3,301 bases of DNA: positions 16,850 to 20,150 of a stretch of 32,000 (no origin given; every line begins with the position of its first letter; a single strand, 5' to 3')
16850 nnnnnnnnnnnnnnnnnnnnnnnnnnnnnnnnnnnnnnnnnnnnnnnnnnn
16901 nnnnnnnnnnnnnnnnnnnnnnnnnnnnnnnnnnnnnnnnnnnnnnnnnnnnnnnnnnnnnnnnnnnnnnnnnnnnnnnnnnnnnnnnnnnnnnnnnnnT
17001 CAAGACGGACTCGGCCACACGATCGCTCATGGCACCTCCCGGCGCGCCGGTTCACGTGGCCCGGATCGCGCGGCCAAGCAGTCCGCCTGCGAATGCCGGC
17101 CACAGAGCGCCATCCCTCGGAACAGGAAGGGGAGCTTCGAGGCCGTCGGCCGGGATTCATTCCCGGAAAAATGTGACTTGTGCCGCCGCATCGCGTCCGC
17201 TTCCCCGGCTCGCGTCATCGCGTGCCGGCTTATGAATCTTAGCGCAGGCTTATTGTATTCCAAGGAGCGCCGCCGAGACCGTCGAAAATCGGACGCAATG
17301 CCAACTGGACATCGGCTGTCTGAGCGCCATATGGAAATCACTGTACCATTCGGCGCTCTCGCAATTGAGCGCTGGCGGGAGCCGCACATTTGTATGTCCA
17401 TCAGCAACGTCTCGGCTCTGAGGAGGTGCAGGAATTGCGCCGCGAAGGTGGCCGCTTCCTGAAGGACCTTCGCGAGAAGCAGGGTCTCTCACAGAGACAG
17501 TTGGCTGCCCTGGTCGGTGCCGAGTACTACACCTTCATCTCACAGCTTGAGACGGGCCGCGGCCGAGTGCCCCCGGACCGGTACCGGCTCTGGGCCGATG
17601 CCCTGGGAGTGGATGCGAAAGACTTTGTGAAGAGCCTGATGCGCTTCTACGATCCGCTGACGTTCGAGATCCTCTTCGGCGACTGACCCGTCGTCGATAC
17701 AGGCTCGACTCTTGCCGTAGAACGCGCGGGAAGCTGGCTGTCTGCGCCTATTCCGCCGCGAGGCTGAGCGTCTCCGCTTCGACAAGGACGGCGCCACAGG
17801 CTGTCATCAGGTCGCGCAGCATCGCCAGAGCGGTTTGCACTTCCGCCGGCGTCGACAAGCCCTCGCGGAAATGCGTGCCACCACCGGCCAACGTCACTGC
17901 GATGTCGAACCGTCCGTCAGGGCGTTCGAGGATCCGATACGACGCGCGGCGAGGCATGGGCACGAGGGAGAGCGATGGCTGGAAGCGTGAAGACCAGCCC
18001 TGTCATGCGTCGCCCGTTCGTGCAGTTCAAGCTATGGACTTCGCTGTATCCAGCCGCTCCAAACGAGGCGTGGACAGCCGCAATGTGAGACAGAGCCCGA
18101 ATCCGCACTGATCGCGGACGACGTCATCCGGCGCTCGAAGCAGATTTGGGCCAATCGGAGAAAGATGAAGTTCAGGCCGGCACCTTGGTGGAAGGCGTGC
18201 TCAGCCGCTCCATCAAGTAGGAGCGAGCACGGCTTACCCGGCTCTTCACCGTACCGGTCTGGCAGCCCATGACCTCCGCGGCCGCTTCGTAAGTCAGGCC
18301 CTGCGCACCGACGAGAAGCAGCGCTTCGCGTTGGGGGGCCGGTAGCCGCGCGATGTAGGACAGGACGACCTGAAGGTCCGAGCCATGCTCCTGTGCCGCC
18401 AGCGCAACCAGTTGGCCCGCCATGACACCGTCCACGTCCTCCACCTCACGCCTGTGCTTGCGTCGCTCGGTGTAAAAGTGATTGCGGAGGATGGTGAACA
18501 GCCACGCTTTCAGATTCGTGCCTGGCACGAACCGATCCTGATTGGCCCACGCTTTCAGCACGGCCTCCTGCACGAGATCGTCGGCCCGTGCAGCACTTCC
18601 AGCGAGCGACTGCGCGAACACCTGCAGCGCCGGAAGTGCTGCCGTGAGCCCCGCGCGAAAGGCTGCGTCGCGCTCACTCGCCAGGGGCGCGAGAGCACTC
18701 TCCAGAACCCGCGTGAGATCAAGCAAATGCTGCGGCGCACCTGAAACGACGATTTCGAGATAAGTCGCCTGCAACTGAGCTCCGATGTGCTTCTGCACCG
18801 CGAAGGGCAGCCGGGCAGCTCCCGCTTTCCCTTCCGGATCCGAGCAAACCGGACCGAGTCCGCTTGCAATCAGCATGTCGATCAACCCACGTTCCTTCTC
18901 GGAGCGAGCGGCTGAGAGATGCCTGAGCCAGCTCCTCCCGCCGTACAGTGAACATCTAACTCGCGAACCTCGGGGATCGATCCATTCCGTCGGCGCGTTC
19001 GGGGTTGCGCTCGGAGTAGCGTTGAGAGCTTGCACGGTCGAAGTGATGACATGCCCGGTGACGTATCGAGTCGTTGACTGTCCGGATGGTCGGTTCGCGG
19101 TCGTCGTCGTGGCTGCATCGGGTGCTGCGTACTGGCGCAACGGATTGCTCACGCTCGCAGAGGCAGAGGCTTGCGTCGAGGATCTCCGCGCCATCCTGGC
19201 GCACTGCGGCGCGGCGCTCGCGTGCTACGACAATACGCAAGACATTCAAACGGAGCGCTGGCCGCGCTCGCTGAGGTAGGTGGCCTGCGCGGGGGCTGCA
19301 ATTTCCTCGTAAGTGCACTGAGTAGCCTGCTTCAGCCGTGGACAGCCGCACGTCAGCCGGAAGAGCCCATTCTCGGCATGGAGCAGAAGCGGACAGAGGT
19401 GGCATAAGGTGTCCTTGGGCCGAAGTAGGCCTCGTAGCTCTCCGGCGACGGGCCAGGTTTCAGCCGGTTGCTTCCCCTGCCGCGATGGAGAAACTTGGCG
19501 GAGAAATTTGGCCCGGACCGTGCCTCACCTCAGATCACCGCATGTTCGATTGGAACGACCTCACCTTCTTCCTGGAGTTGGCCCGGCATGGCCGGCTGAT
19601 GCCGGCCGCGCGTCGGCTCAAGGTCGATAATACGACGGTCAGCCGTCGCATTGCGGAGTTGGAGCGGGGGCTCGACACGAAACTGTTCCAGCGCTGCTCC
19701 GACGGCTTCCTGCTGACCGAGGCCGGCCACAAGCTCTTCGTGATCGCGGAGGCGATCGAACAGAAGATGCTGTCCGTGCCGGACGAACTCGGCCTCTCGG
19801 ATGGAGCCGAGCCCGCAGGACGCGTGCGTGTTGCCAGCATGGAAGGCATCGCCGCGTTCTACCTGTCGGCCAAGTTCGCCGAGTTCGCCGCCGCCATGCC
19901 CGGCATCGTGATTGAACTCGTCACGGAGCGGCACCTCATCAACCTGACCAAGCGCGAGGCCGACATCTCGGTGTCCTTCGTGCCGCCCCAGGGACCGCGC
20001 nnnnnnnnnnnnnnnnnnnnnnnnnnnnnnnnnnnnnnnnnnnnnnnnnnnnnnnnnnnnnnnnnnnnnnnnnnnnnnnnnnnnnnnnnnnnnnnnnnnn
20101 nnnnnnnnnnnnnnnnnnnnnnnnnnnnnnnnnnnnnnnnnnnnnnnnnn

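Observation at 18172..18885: NepR-like anti-sigma motif fused in frame to an ECF sigma factor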

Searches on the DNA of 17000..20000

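Call 82: search_rna_families(source=window, start=17000, end=20000, threshold=evalue, max_evalue=1)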
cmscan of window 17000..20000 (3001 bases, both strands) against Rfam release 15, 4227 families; matches with E-value up to 1: 2.
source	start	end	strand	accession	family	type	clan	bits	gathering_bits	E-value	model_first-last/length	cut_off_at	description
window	17702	17794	+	RF03032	narK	Cis-reg;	-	22.7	43.2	0.23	1-72/72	no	narK RNA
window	17905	17930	+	RF02886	npcTB_6715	Gene; sRNA;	-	16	72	0.48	46-71/212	no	Mycobacterium sRNA 6715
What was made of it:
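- Tried and rejected: Rfam on 17000-20000 gave only sub-threshold chance hits (call 82).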

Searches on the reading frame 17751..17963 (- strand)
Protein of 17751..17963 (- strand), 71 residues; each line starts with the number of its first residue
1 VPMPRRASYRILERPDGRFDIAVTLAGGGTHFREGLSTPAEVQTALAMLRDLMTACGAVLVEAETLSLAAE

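Call 36: search_protein_families(library=pfam, proteins=[window:17751-17963:-], max_evalue=1)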
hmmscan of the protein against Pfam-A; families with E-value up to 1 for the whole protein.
seq(71 aa): 0 families

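Call 83: search_protein_families(library=ncbifam, proteins=[window:17751-17963:-], max_evalue=1)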
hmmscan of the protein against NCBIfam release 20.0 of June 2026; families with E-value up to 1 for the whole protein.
seq(71 aa): 0 families
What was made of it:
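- Tried and rejected: Pfam and NCBIfam found no family for the small ORFs (calls 36, 83).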

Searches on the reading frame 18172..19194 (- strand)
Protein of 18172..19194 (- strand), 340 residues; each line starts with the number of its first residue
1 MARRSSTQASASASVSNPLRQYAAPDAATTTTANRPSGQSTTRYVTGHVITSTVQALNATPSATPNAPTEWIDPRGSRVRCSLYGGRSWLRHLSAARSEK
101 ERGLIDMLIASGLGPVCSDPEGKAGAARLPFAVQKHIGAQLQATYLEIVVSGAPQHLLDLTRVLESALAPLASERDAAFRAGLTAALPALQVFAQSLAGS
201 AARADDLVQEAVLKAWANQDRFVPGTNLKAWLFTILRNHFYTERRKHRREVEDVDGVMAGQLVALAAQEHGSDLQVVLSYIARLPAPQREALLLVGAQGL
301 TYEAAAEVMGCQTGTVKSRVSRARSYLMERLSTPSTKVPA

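Call 3: search_protein_families(library=pfam, proteins=[window:18172-19194:-], max_evalue=10)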
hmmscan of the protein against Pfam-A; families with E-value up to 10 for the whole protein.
window:18172-19194:- (340 aa): 8 families
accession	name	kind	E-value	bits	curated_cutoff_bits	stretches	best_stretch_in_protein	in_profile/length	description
PF04542.20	Sigma70_r2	-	1.7e-14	53.8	24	1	187-249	6-70/71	Sigma-70 region 2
PF08281.18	Sigma70_r4_2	-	1.7e-13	50.5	25.7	1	276-325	3-52/54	Sigma-70, region 4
PF22029.2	PhyR_sigma2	-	4.5e-10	39.8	27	1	184-236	2-54/55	Sigma2 domain of PhyR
PF04545.22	Sigma70_r4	-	8.7e-06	25.6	24.1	1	281-324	2-45/50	Sigma-70, region 4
PF22233.2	PhyR_sigma-like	-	0.0011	19.1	27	1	283-324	3-44/50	Response regulator PhyR, sigma-like domain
PF13384.12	HTH_23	-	0.016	15.4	24.6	1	291-322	10-40/50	Homeodomain-like domain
PF07638.17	Sigma70_ECF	-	0.053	13.8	21.1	1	263-331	115-183/185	ECF sigma factor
PF02001.22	DUF134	-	0.2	12.7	27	1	289-327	40-78/98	Protein of unknown function DUF134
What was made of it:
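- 18421..18660 (-): Sigma region 2 (aa 76-155), including ADDLVQ, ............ and VEDVDG. Pfam Sigma70_r2 at 1.7e-14 and PhyR_sigma2 at 4.5e-10 (call 3).
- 18199..18381 (-): Sigma region 4 (aa 169-229). Pfam Sigma70_r4_2 at 1.7e-13 (call 3).
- On ECF15 / EcfG sigma factors: Pfam Sigma70_r2, Sigma70_r4_2 and PhyR_sigma2 are above their cut-offs (call 3).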

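Call 4: search_protein_families(library=ncbifam, proteins=[window:18172-19194:-], max_evalue=10)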
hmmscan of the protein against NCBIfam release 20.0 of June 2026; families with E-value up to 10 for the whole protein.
window:18172-19194:- (340 aa): 83 families (the best 25 are shown)
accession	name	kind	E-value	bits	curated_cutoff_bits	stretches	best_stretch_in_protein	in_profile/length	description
NF009199.0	PRK12547.1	subfamily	6.9e-57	191.8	219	1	176-332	5-161/184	RNA polymerase sigma factor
NF009198.0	PRK12546.1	equivalog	1.2e-54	184.9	270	1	176-332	6-162/188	RNA polymerase sigma factor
NF009169.0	PRK12516.1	equivalog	1.9e-54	184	321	1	173-331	6-164/188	RNA polymerase sigma factor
NF009192.0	PRK12540.1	equivalog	6e-50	169.4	307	1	177-331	5-159/182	RNA polymerase sigma factor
NF009164.0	PRK12511.1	equivalog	1.4e-32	112.7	185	1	182-328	9-156/182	RNA polymerase sigma factor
TIGR02983.1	SigE-fam_strep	subfamily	7.6e-24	84.4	141.55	1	174-333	3-160/162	SigE family RNA polymerase sigma factor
NF058625.1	sigma_PG0214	equivalog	1.1e-22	80.5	130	1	187-333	14-163/170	GFO_1088 family ECF-type sigma factor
NF004113.0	PRK05602.1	equivalog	1.9e-22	79.9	208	1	168-333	36-203/211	RNA polymerase sigma factor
TIGR02989.1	Sig-70_gvs1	subfamily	5e-22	78.5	124.55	1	178-328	2-155/158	RNA polymerase sigma-70 factor, Rhodopirellula/Verrucomicrobium family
TIGR02937.1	sigma70-ECF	superfamily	2.3e-20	72.9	42.9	1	182-330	6-164/165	sigma-70 family RNA polymerase sigma factor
NF007216.0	PRK09638.1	equivalog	3.2e-20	72.6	194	1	176-331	17-174/180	RNA polymerase sigma factor SigY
TIGR02947.1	SigH_actino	hypoth_equivalog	5.8e-20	71.8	251.55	1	192-332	26-180/193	RNA polymerase sigma-70 factor, TIGR02947 family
NF007225.0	PRK09643.1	equivalog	1.2e-19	70.9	190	1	177-333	27-184/204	RNA polymerase sigma factor SigM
TIGR02950.1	SigM_subfam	subfamily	2.2e-19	69.8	147.95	1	192-330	15-157/159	RNA polymerase sigma factor, SigM family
NF009185.0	PRK12533.1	equivalog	3.9e-19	69.2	248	1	179-335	31-197/231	RNA polymerase sigma factor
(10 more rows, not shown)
